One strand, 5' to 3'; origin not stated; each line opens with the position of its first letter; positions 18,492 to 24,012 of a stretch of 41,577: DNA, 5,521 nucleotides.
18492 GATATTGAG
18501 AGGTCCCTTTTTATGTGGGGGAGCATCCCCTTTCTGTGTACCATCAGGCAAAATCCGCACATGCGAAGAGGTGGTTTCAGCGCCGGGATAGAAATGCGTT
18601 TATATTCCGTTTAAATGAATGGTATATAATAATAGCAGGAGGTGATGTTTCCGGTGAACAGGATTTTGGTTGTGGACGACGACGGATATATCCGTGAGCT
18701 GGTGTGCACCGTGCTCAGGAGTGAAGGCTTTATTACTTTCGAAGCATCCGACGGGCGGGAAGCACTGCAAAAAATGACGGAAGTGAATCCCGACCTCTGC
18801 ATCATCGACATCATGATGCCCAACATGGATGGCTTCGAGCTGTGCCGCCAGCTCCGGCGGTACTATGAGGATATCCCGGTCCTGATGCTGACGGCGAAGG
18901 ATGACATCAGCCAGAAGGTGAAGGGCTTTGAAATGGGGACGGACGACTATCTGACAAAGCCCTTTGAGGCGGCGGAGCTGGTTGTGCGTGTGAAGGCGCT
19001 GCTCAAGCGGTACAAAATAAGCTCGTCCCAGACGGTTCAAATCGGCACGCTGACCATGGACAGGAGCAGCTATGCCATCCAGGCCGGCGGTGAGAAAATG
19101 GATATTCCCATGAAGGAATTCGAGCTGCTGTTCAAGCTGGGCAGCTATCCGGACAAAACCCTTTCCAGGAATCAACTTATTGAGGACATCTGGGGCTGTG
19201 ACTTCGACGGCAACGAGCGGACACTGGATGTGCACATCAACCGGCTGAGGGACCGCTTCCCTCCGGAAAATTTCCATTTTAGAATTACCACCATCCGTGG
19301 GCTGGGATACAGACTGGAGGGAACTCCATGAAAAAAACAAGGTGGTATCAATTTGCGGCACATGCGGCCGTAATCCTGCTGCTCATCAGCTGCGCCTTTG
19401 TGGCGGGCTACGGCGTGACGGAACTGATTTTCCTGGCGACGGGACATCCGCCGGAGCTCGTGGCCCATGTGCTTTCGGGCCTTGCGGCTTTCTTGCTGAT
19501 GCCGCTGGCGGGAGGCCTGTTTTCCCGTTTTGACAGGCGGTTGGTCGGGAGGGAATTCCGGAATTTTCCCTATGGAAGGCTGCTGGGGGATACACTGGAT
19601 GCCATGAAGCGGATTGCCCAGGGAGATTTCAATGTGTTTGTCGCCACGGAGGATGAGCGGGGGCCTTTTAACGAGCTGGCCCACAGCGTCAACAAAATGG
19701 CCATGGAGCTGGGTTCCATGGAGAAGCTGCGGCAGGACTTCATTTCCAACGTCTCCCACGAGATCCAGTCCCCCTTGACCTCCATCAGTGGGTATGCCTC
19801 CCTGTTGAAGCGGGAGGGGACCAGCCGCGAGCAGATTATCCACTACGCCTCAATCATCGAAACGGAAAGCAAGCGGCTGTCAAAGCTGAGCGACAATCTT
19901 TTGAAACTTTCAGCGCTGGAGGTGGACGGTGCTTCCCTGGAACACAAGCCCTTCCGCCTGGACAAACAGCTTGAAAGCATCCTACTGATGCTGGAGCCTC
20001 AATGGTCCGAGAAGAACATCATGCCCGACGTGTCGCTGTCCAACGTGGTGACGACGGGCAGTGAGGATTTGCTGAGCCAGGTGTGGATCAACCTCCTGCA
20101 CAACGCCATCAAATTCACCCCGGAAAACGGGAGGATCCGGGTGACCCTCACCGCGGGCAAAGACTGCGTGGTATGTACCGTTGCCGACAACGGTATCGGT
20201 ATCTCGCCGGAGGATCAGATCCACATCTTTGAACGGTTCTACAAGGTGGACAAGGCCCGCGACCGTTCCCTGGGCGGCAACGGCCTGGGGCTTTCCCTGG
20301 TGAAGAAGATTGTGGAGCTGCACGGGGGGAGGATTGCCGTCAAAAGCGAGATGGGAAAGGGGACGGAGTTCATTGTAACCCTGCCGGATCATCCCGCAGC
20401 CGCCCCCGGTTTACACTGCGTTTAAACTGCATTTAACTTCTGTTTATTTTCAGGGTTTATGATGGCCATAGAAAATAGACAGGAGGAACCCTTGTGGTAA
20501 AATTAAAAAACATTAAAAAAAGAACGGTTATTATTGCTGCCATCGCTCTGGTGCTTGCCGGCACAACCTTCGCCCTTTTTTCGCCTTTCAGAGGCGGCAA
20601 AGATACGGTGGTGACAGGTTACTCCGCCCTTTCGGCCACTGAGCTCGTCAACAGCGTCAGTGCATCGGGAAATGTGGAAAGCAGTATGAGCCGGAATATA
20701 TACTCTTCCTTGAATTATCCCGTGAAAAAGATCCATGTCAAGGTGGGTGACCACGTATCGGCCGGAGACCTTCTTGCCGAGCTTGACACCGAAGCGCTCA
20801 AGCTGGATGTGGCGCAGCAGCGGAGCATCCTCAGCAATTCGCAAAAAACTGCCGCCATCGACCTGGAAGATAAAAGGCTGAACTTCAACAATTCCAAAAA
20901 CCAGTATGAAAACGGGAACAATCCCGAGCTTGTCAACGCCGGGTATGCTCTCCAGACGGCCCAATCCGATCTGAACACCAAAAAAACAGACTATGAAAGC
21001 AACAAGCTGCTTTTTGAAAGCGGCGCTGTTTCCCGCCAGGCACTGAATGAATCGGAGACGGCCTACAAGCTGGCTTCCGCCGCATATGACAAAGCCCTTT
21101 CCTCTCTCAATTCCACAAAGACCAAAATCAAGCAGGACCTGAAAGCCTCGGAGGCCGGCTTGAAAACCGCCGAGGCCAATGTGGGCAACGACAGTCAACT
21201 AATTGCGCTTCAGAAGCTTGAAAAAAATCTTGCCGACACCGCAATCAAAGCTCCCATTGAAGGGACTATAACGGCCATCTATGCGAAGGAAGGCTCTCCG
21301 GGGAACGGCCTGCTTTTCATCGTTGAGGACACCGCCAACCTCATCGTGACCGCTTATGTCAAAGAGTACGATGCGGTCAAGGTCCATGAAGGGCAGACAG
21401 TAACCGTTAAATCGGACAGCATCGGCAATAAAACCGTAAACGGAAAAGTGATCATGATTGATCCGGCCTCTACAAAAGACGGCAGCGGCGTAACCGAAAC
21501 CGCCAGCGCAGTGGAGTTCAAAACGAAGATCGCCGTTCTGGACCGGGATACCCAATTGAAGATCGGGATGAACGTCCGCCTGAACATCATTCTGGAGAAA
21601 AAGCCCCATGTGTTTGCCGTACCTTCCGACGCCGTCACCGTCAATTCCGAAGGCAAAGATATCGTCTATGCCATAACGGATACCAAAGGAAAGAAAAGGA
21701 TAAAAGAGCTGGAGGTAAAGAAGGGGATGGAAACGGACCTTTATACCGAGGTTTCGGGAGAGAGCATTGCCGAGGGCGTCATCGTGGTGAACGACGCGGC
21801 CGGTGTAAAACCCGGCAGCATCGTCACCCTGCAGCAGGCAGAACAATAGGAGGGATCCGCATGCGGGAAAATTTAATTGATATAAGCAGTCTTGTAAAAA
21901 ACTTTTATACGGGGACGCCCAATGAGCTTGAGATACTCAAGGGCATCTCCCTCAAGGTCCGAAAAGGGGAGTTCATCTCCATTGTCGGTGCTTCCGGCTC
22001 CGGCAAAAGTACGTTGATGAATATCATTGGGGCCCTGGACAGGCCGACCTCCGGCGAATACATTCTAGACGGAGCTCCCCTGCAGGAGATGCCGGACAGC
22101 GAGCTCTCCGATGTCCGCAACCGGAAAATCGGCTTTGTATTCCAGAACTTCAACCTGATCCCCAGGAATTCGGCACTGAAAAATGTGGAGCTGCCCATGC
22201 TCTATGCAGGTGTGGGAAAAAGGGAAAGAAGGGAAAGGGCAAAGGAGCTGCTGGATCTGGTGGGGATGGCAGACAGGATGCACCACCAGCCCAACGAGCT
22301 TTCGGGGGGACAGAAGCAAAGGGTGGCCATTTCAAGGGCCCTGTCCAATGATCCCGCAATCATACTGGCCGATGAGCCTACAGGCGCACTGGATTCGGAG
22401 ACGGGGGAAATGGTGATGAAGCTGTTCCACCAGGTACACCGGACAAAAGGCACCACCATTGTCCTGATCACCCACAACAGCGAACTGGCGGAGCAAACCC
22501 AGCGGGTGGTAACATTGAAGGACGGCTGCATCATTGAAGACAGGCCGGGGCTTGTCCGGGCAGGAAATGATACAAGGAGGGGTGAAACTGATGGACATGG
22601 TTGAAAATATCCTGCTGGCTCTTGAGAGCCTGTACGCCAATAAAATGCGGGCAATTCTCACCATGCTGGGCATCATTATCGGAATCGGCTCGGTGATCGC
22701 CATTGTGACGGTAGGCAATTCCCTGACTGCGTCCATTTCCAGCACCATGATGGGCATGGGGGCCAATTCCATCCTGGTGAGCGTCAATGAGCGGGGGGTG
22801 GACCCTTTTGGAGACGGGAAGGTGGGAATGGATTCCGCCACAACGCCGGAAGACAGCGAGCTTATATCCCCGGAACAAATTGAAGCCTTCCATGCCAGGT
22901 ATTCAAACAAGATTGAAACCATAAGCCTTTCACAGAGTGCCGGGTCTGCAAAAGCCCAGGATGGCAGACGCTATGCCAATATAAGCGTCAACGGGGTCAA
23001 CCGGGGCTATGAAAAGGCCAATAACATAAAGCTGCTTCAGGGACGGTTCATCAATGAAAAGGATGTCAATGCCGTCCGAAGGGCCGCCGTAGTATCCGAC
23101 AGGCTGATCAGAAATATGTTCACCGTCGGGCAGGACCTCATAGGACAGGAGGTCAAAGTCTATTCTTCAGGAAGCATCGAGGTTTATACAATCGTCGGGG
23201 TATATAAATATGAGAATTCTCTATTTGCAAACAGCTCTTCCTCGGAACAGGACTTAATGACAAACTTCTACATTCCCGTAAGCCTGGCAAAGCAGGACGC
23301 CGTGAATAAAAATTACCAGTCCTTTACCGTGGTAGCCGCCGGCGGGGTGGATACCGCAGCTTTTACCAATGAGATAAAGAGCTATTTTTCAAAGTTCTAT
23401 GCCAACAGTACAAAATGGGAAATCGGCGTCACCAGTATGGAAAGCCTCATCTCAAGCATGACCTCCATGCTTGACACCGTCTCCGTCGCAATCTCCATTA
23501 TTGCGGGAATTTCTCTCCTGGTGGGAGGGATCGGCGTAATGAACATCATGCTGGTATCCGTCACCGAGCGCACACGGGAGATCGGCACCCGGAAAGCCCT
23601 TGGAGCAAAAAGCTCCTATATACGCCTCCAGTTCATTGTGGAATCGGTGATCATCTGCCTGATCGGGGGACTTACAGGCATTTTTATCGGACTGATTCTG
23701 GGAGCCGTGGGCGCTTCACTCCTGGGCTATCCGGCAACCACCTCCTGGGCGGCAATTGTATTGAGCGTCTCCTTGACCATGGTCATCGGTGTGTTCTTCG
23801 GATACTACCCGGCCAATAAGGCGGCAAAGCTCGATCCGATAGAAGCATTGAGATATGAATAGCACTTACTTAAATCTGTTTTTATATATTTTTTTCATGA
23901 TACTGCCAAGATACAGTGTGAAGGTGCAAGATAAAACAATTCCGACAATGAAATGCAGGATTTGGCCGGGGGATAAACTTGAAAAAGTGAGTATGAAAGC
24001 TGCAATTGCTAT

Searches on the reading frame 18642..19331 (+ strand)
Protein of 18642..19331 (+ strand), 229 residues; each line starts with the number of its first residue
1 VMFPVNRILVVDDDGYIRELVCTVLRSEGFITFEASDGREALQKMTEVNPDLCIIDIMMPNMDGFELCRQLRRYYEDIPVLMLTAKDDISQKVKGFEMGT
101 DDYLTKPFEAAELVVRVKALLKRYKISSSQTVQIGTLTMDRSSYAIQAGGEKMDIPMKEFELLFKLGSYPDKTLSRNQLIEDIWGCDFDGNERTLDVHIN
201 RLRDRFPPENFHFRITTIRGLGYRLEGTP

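Call 7: search_protein_families(library=pfam, proteins=[window:18642-19331:+])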
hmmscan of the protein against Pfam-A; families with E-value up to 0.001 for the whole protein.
window:18642-19331:+ (229 aa): 2 families
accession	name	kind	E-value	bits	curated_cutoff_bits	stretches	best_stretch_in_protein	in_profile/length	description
PF00072.30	Response_reg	-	2.1e-33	115.2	30.2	1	8-117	1-110/111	Response regulator receiver domain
PF00486.34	Trans_reg_C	-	1.5e-19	70.3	26.2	1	150-225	1-77/77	Transcriptional regulatory protein, C terminal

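Call 12: find_encoding_contigs(protein=window:18642-19331:+, flank=10000, max_places=10)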
Protein window:18642-19331:+ (229 aa): no gene with exactly this product is on record in the collection.

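Call 73: find_encoding_contigs(protein=window:18645-19331:+, flank=6000, max_places=10)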
Protein window:18645-19331:+ (228 aa): 6 contigs read that carry it; 5 places shown.
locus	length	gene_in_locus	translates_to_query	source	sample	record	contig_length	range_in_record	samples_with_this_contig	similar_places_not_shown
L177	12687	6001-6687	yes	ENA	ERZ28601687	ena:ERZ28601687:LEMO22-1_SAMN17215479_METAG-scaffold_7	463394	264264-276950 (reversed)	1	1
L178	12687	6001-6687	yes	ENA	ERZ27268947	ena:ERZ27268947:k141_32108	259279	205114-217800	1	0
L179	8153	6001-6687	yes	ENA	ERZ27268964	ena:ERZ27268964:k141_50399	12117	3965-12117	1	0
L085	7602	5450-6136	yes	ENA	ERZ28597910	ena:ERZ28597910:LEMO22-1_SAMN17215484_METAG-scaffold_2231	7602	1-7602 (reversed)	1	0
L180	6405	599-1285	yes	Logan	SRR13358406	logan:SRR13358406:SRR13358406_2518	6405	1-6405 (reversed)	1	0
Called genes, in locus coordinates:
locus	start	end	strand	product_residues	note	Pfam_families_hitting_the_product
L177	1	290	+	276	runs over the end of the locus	PF02311:AraC_binding (weak), PF00165:HTH_AraC (weak), PF12833:HTH_18, PF00165:HTH_AraC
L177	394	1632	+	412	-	PF07690:MFS_1, PF12832:MFS_1_like, PF00083:Sugar_tr, PF03092:BT1 (faint), PF00083:Sugar_tr (weak), PF05977:MFS_3, PF07690:MFS_1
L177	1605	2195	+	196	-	PF00857:Isochorismatase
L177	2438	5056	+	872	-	PF00171:Aldedh, PF00465:Fe-ADH, PF13685:Fe-ADH_2 (weak), PF25137:ADH_Fe_C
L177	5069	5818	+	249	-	PF01636:APH, PF07914:DUF1679 (weak), PF01163:RIO1 (weak), PF19974:TCAD9 (weak)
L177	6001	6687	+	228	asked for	PF00072:Response_reg, PF00486:Trans_reg_C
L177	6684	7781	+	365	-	PF00512:HisKA, PF02518:HATPase_c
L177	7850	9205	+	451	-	PF00364:Biotin_lipoyl (faint), PF25917:BSH_RND (weak), PF25990:Beta-barrel_YknX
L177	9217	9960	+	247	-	PF00005:ABC_tran, PF02463:SMC_N (faint), PF13304:AAA_21 (faint)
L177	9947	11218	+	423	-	PF12704:MacB_PCD, PF02687:FtsX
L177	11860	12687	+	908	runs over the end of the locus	PF00515:TPR_1 (faint), PF13401:AAA_22 (weak), PF13181:TPR_8 (faint), PF13424:TPR_12 (faint), PF25873:WHD_MalT, PF13428:TPR_14 (faint), PF17874:TPR_MalT, PF00196:GerE, +2 more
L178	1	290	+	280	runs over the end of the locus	PF02311:AraC_binding (weak), PF00165:HTH_AraC (weak), PF12833:HTH_18, PF00165:HTH_AraC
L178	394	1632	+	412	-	PF07690:MFS_1, PF12832:MFS_1_like, PF00083:Sugar_tr, PF03092:BT1 (faint), PF00083:Sugar_tr (weak), PF05977:MFS_3, PF07690:MFS_1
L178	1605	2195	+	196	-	PF00857:Isochorismatase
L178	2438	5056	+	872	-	PF00171:Aldedh, PF00465:Fe-ADH, PF13685:Fe-ADH_2 (weak), PF25137:ADH_Fe_C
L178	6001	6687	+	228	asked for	PF00072:Response_reg, PF00486:Trans_reg_C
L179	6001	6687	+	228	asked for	PF00072:Response_reg, PF00486:Trans_reg_C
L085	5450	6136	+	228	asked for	PF00072:Response_reg, PF00486:Trans_reg_C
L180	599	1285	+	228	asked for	PF00072:Response_reg, PF00486:Trans_reg_C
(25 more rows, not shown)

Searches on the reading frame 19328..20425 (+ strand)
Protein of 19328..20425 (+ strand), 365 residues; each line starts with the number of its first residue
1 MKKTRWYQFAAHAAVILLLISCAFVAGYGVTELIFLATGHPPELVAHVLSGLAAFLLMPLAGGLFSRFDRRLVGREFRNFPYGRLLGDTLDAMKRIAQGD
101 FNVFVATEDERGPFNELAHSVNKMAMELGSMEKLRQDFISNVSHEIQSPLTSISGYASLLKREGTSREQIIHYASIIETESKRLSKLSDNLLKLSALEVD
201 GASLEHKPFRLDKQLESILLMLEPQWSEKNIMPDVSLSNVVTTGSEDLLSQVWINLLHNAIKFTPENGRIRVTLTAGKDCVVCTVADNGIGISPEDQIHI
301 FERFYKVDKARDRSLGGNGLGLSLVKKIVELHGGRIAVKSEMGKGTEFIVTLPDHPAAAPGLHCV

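Call 7: search_protein_families(library=pfam, proteins=[window:19328-20425:+])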
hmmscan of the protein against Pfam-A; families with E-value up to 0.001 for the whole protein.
window:19328-20425:+ (365 aa): 3 families
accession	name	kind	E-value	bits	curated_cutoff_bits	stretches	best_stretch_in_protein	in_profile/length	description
PF02518.31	HATPase_c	-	1.3e-33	116.2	26.4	1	245-354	2-109/111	Histidine kinase-, DNA gyrase B-, and HSP90-like ATPase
PF00512.31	HisKA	-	9.2e-15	54.9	26.9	1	135-198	2-64/66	His Kinase A (phospho-acceptor) domain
PF00672.30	HAMP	-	0.00056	20.6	25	0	91-128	15-51/53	HAMP domain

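Call 14: find_homologous_proteins(query=window:19328-20425:+, max_evalue=1e-40)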
Query window:19328-20425:+ (365 aa): 4853 proteins with E <= 1e-40 among 8000 candidates; the best 120 are listed.
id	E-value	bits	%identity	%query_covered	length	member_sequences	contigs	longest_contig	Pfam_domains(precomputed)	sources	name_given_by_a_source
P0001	1.4e-239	812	100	100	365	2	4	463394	PF02518.32,PF00512.32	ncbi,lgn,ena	-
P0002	1.4e-168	579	74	99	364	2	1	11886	PF02518.32,PF00512.32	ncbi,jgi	ncbi:MAG TPA: HAMP domain-containing sensor histidine kinase [Negativicutes bacterium]|jgi:signal tr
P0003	2.1e-159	549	72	97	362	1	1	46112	PF02518.32,PF00512.32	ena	-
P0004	4.2e-157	541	70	97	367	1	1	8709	PF02518.32,PF00512.32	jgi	jgi:two-component system, OmpR family, phosphate regulon sensor histidine kinase PhoR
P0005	8.8e-156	537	70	97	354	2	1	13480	PF02518.32,PF00512.32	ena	-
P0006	1.5e-154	533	70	97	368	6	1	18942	PF02518.32,PF00512.32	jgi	jgi:two-component system phosphate regulon sensor histidine kinase PhoR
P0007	1.9e-151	522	69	97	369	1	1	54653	PF00672.31,PF02518.32,PF00512.32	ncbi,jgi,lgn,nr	ncbi:MAG TPA: two-component sensor histidine kinase [Firmicutes bacterium]|jgi:two-component system,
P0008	3.5e-151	522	71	94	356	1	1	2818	PF02518.32,PF00512.32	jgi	jgi:two-component system phosphate regulon sensor histidine kinase PhoR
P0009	7.7e-150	517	68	97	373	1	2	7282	PF02518.32,PF00512.32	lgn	-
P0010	1.9e-149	516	70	97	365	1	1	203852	PF02518.32,PF00512.32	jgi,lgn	jgi:two-component system phosphate regulon sensor histidine kinase PhoR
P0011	6.9e-148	511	69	97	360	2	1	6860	PF02518.32,PF00512.32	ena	-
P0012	9.5e-148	510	67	98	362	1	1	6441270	PF02518.32,PF00512.32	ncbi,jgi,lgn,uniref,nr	ncbi:sensor histidine kinase [Candidatus Formimonas warabiya]|uniref:histidine kinase n=1 Tax=Formim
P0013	1.8e-145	503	66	97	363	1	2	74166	PF02518.32,PF00512.32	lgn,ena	-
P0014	8.0e-145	501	67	97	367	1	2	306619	PF02518.32,PF00512.32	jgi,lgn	jgi:signal transduction histidine kinase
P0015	8.1e-144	497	66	97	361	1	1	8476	PF02518.32,PF00512.32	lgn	-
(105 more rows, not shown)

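Call 15: find_encoding_contigs(protein=P0002, flank=10000, max_places=3)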
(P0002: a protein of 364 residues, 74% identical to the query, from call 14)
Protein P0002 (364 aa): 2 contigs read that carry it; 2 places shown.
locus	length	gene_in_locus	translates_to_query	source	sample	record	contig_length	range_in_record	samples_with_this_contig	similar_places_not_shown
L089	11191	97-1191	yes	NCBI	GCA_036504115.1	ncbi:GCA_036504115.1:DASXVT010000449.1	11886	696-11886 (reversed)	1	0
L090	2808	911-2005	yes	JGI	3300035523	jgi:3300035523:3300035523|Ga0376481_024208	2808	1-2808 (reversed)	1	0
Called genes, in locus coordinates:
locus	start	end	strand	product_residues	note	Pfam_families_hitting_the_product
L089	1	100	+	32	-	?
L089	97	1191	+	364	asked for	PF00512:HisKA, PF02518:HATPase_c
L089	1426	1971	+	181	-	-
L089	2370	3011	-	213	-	PF01081:Aldolase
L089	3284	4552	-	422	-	PF07690:MFS_1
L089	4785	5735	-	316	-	PF00389:2-Hacid_dh, PF00670:AdoHcyase_NAD (faint), PF02826:2-Hacid_dh_C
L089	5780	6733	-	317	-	PF00294:PfkB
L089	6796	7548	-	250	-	PF01261:AP_endonuc_2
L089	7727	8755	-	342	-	PF00356:LacI, PF01381:HTH_3 (weak), PF12844:HTH_19 (faint), PF00532:Peripla_BP_1, PF13407:Peripla_BP_4, PF13377:Peripla_BP_3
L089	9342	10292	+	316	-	PF00528:BPD_transp_1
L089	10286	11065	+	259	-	PF00005:ABC_tran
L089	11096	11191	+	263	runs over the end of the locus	PF13379:NMT1_2, PF09084:NMT1, PF12974:Phosphonate-bd (weak)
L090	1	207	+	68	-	?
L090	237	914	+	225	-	PF00072:Response_reg, PF00486:Trans_reg_C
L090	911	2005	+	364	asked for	PF00512:HisKA, PF02518:HATPase_c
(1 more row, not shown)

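Call 16: find_encoding_contigs(protein=P0003, flank=10000, max_places=3)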
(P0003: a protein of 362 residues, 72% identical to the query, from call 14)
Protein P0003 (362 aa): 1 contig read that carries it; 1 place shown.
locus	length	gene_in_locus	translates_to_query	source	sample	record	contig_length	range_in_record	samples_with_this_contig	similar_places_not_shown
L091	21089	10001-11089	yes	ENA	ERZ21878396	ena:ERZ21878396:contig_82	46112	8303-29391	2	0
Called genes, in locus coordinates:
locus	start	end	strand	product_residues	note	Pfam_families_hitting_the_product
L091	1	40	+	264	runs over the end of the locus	PF03649:UPF0014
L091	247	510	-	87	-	PF07875:Coat_F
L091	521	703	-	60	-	-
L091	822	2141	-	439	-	PF02386:TrkH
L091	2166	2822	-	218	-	PF02254:TrkA_N, PF03446:NAD_binding_2 (weak), PF03807:F420_oxidored (faint), PF02080:TrkA_C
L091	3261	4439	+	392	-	PF13477:Glyco_trans_4_2 (faint), PF13439:Glyco_transf_4, PF13579:Glyco_trans_4_4, PF00534:Glycos_transf_1, PF13692:Glyco_trans_1_4, PF13524:Glyco_trans_1_2 (weak)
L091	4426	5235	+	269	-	PF02585:PIG-L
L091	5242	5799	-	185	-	PF09335:VTT_dom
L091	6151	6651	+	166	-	-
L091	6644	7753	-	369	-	PF00534:Glycos_transf_1, PF13692:Glyco_trans_1_4, PF13524:Glyco_trans_1_2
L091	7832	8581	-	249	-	PF00535:Glycos_transf_2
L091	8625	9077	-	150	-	-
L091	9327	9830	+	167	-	PF00072:Response_reg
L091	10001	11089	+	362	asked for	PF00512:HisKA, PF02518:HATPase_c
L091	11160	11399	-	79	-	PF00037:Fer4 (weak), PF12797:Fer4_2 (faint), PF12837:Fer4_6 (weak), PF13237:Fer4_10 (weak), PF14697:Fer4_21 (faint), PF25160:LdpA_Fe-S-bd (faint), PF12838:Fer4_7, PF13187:Fer4_9, +2 more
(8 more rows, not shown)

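Call 17: find_encoding_contigs(protein=P0010, flank=10000, max_places=3)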
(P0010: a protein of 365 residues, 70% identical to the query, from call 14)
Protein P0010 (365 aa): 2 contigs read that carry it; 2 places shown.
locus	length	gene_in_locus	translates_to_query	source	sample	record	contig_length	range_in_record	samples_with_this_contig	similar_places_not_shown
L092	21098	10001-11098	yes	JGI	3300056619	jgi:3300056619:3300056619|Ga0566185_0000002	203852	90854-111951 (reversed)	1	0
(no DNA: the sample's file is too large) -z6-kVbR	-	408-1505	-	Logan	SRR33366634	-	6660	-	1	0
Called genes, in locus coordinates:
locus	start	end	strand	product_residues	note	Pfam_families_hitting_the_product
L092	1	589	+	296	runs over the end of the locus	PF01070:FMN_dh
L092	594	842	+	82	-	-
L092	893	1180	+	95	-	PF21699:TM1266-like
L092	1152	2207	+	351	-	PF04055:Radical_SAM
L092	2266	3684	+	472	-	PF04055:Radical_SAM, PF06968:BATS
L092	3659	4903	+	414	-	PF01926:MMR_HSR1, PF02421:FeoB_N (weak), PF03193:RsgA_GTPase (faint), PF00350:Dynamin_N (faint), PF00009:GTP_EFTU, PF18128:HydF_dimer, PF18133:HydF_tetramer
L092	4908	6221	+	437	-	PF00206:Lyase_1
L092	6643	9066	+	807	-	PF16927:HisKA_7TM, PF08447:PAS_3 (faint), PF00989:PAS, PF08448:PAS_4, PF13426:PAS_9, PF00990:GGDEF, PF13487:HD_5, PF01966:HD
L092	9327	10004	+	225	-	PF00072:Response_reg, PF00486:Trans_reg_C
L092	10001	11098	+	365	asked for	PF00512:HisKA, PF02518:HATPase_c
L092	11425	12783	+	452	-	PF03323:GerA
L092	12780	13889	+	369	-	PF03845:Spore_permease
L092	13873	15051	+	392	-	PF25198:Spore_GerAC_N, PF05504:Spore_GerAC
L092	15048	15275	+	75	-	-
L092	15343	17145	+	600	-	PF00664:ABC_membrane, PF00005:ABC_tran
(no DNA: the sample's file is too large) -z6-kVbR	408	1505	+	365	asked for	PF00512:HisKA, PF02518:HATPase_c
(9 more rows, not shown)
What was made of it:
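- Tried and rejected: The histidine kinase has nothing between 74% and 100%, and its relatives sit in unrelated contexts (calls 14-17).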

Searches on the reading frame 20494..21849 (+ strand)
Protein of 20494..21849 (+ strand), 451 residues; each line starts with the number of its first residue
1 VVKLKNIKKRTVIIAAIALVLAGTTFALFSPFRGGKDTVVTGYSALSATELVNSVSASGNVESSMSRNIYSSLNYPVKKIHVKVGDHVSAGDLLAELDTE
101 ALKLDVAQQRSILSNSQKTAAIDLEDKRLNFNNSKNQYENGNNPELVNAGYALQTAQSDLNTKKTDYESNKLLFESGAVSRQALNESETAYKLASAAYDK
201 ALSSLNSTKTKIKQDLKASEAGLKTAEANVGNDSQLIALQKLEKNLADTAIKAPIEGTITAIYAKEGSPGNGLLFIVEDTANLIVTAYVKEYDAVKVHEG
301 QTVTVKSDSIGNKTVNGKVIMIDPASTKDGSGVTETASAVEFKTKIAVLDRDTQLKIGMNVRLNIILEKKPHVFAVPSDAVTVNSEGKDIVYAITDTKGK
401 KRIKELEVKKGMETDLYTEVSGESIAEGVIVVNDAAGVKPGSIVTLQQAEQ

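Call 7: search_protein_families(library=pfam, proteins=[window:20494-21849:+])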
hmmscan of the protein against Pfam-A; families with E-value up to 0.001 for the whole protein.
window:20494-21849:+ (451 aa): 5 families
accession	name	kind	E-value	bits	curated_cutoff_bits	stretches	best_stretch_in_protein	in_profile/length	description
PF13437.12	HlyD_3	-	8.9e-15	55.8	22.2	1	251-357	2-105/106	HlyD family secretion protein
PF16576.10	HlyD_D23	-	1.1e-14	54.7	30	1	52-326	3-188/214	Barrel-sandwich domain of CusB or HlyD membrane-fusion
PF13533.13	Biotin_lipoyl_2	-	2e-08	34.3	29.8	1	77-98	11-32/32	Biotin-lipoyl like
PF00364.28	Biotin_lipoyl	-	1.5e-06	28.4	22.1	0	75-99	14-38/73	Biotin-requiring enzyme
PF01551.29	Peptidase_M23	-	3.5e-05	24.3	28.7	0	248-311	13-70/96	Peptidase family M23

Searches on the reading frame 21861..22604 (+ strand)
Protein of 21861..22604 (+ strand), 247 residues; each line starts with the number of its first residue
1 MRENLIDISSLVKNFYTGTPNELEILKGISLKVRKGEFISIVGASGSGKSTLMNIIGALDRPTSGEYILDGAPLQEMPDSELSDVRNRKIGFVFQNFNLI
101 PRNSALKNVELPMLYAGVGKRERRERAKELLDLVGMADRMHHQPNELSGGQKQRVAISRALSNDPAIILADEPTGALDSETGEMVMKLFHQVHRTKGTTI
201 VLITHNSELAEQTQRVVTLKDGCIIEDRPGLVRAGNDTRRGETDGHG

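Call 7: search_protein_families(library=pfam, proteins=[window:21861-22604:+])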
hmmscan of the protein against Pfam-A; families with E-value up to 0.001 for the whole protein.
window:21861-22604:+ (247 aa): 5 families
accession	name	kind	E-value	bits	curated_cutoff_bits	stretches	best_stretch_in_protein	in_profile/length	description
PF00005.33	ABC_tran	-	1.5e-34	120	25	1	26-174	1-136/137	ABC transporter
PF02463.25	SMC_N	-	4.3e-07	30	40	0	134-219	124-211/220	RecF/RecN/SMC N terminal domain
PF13304.12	AAA_21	-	4.7e-05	24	27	0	39-77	2-57/304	AAA domain, putative AbiEii toxin, Type IV TA system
PF13401.12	AAA_22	-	0.00063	20.5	27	0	36-210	5-127/130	AAA domain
PF13555.12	AAA_29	-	0.00093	19.3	27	0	33-54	19-40/61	P-loop containing region of AAA domain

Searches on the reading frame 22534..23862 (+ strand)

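Call 51: search_protein_families(library=pfam, proteins=[window:22534-23862:+], max_evalue=0.00001)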
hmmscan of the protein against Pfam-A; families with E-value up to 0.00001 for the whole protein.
window:22534-23862:+ (442 aa): 2 families
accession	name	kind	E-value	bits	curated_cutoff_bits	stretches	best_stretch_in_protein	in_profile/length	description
PF12704.14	MacB_PCD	-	3.8e-31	109.4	27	1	41-283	2-206/207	MacB-like periplasmic core domain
PF02687.27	FtsX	-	4.7e-21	75.5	25.5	1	322-435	2-120/120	FtsX-like permease C-terminal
